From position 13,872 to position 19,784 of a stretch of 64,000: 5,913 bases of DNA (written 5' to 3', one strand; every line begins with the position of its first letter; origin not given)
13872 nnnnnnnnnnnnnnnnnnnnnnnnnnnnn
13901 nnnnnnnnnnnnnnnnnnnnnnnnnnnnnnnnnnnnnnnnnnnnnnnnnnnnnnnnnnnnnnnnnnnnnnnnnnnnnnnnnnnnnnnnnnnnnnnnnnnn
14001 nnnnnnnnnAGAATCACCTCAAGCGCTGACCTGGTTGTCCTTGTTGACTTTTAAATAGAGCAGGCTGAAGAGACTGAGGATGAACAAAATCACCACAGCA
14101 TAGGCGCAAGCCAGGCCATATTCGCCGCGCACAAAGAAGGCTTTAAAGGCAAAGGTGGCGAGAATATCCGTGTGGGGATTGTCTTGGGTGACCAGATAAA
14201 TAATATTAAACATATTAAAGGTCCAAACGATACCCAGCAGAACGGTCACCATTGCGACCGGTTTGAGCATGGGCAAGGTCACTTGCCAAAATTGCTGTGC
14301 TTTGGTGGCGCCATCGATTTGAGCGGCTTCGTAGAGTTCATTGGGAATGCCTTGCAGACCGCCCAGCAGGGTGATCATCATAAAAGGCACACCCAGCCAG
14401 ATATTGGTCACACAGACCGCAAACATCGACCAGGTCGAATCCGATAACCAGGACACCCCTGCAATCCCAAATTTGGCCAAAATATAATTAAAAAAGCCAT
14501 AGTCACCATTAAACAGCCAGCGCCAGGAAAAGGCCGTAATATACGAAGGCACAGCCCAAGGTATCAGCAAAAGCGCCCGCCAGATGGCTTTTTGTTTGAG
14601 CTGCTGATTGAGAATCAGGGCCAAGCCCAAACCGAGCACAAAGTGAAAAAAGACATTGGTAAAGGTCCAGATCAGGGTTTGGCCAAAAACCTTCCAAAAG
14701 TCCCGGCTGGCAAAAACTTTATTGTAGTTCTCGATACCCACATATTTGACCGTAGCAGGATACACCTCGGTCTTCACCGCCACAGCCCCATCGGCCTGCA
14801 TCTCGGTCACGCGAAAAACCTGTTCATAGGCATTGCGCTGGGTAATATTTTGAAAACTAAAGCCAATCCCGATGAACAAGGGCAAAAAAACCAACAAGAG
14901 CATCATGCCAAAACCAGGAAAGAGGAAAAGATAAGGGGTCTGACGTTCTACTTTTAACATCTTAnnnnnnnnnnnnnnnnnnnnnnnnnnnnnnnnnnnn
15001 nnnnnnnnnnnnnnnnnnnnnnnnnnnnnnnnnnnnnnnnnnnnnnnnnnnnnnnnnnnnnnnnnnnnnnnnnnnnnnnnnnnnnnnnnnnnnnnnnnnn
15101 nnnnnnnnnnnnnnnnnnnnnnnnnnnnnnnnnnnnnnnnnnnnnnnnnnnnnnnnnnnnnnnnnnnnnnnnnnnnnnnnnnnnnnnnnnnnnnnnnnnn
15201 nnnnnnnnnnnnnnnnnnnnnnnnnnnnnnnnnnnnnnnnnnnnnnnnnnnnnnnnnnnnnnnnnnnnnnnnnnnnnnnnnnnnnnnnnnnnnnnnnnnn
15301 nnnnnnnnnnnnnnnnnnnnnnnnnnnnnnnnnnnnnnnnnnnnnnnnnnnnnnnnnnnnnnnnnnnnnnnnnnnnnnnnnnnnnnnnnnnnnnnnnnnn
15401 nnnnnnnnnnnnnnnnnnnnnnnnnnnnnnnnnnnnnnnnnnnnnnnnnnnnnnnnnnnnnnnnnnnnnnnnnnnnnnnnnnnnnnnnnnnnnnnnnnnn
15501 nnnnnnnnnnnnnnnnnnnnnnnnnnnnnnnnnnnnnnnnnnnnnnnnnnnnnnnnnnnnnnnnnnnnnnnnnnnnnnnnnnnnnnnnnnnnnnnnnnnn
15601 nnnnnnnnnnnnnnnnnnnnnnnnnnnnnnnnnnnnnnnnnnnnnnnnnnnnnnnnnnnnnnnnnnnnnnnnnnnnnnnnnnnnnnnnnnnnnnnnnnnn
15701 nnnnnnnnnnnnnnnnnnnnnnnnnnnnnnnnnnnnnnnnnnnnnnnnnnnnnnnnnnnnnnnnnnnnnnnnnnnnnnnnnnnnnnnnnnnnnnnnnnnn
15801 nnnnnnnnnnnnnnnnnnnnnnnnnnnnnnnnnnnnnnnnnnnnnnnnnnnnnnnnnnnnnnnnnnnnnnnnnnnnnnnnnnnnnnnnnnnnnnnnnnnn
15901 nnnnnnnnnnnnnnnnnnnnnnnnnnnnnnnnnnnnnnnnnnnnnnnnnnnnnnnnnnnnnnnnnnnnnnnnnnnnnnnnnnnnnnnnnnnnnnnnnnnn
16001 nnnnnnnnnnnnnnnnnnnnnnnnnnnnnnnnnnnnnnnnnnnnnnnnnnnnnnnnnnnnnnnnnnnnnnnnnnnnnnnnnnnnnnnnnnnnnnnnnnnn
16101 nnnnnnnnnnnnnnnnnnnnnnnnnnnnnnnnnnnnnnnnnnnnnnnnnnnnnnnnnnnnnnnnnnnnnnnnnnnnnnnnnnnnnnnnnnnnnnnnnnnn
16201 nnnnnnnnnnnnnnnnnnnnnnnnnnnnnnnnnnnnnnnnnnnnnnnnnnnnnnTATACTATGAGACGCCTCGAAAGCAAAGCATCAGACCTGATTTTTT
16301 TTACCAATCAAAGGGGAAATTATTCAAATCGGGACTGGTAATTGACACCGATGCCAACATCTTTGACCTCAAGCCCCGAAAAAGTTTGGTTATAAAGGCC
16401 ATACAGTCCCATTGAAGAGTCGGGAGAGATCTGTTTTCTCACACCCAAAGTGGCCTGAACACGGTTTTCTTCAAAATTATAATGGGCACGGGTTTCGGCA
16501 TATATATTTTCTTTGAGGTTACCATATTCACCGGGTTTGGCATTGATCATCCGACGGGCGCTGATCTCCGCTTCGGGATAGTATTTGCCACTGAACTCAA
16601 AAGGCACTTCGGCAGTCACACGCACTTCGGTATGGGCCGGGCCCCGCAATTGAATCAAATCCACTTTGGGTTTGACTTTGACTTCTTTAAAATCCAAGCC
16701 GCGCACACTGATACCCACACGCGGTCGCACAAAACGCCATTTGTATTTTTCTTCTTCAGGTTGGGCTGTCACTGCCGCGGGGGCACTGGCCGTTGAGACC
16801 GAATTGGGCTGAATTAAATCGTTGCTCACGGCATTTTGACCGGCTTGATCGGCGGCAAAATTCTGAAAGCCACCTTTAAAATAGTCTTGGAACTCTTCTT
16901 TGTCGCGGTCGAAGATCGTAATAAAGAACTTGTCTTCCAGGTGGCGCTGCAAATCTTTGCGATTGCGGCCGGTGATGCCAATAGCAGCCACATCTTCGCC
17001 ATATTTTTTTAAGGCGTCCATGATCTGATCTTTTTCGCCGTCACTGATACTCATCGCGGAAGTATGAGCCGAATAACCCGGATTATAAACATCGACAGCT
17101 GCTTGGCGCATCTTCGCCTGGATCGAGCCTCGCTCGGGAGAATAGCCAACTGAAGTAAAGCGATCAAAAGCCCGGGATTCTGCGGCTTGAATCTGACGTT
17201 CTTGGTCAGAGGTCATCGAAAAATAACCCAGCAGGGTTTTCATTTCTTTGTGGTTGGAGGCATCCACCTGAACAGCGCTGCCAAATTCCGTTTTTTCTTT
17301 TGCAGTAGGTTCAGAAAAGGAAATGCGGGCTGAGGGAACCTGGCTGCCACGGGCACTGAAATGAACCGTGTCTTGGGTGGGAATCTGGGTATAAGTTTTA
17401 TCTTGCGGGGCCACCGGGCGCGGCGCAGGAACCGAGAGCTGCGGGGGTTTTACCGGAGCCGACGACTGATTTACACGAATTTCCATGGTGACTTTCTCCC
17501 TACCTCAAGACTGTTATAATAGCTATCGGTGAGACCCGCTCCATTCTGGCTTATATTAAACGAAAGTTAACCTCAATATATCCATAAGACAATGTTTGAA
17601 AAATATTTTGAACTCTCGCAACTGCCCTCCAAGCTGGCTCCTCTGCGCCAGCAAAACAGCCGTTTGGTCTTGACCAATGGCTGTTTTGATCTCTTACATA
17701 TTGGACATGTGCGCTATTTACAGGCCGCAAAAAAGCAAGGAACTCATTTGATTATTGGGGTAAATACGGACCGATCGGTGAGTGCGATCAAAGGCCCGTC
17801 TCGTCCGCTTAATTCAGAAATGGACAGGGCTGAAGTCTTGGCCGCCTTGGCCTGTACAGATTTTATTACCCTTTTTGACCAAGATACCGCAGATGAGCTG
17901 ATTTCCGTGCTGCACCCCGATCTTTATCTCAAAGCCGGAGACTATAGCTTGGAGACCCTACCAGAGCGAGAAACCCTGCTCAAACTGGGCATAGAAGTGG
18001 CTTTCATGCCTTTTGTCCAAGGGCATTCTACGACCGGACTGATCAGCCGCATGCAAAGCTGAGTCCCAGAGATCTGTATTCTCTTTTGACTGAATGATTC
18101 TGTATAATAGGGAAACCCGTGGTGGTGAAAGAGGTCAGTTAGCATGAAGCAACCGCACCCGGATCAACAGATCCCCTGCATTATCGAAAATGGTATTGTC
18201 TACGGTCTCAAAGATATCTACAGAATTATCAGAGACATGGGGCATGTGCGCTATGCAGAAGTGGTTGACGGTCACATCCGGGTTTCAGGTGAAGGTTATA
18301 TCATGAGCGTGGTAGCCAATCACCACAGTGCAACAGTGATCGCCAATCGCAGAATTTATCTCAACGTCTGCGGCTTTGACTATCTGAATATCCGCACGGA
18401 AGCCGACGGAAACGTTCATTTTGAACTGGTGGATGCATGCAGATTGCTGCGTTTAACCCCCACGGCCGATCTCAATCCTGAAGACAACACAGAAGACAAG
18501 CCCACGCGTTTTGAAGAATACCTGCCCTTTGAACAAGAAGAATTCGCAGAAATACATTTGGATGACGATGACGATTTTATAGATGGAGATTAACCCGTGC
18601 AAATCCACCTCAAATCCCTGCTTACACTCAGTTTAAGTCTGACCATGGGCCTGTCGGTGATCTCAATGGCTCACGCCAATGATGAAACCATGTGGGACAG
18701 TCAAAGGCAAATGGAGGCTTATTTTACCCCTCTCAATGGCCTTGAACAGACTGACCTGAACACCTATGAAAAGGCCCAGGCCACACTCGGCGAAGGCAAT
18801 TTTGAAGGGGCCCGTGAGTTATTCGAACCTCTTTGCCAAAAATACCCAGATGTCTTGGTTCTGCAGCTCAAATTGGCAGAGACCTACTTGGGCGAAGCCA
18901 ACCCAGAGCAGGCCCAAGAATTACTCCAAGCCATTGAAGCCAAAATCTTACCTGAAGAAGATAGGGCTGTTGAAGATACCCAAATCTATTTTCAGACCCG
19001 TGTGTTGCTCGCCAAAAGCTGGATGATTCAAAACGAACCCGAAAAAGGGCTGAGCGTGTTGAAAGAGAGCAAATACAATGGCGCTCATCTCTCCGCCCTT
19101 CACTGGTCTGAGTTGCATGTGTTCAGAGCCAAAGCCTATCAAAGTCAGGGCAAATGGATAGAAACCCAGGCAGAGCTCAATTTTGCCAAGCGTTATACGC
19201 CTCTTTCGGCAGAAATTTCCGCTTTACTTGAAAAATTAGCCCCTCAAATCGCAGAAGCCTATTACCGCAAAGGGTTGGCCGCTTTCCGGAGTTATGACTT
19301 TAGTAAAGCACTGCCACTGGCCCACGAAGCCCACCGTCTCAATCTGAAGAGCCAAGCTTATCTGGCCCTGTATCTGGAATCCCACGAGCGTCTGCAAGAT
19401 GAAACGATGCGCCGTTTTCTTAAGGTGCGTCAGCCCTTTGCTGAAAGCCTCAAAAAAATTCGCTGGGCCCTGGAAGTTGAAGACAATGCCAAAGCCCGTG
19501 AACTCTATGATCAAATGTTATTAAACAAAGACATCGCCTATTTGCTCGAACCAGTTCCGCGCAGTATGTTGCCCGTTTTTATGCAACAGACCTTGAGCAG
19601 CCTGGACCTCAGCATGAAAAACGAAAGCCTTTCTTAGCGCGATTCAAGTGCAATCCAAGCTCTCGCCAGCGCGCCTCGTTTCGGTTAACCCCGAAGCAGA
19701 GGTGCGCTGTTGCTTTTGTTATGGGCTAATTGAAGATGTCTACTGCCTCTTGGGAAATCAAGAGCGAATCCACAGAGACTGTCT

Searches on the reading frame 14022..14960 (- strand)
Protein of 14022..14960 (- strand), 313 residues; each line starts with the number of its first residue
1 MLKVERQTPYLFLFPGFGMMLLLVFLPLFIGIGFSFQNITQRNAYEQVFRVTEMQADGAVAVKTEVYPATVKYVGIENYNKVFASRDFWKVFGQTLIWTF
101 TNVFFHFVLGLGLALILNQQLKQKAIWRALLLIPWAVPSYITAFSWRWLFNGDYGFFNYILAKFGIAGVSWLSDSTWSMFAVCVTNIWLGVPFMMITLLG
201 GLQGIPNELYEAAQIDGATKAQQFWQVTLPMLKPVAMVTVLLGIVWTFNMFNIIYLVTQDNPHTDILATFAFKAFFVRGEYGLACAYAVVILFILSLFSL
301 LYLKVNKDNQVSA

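Call 21: search_protein_families(library=pfam, proteins=[window:14022-14960:-], max_evalue=0.001)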
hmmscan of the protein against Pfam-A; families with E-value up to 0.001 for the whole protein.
window:14022-14960:- (313 aa): 1 family
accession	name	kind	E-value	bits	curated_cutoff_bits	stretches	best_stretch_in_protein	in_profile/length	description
PF00528.27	BPD_transp_1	-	2.8e-20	73.3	26.4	1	108-302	3-175/184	Binding-protein-dependent transport system inner membrane component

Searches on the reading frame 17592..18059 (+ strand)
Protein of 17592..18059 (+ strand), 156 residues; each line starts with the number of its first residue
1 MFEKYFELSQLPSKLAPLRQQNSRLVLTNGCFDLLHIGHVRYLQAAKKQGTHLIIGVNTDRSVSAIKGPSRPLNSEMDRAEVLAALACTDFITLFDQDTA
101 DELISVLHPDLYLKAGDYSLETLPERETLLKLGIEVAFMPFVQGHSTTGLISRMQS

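Call 21: search_protein_families(library=pfam, proteins=[window:17592-18059:+], max_evalue=0.001)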
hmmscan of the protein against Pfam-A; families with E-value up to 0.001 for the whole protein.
window:17592-18059:+ (156 aa): 1 family
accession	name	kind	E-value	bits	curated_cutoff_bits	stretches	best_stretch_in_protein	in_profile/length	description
PF01467.32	CTP_transf_like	-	2.3e-15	57.4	21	1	27-128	1-101/133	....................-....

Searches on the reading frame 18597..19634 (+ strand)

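Call 21: search_protein_families(library=pfam, proteins=[window:18597-19634:+], max_evalue=0.001)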
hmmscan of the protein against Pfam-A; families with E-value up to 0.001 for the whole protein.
window:18597-19634:+ (346 aa): 3 families
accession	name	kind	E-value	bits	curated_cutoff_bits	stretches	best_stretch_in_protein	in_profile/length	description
PF14559.12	TPR_19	-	3.9e-07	30.7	25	1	64-115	2-53/68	Tetratricopeptide repeat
PF07719.23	TPR_2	-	2.1e-05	24.7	27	0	219-249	1-31/34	Tetratricopeptide repeat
PF13428.12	TPR_14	-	0.00034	21.5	23.5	0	59-95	7-43/44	Tetratricopeptide repeat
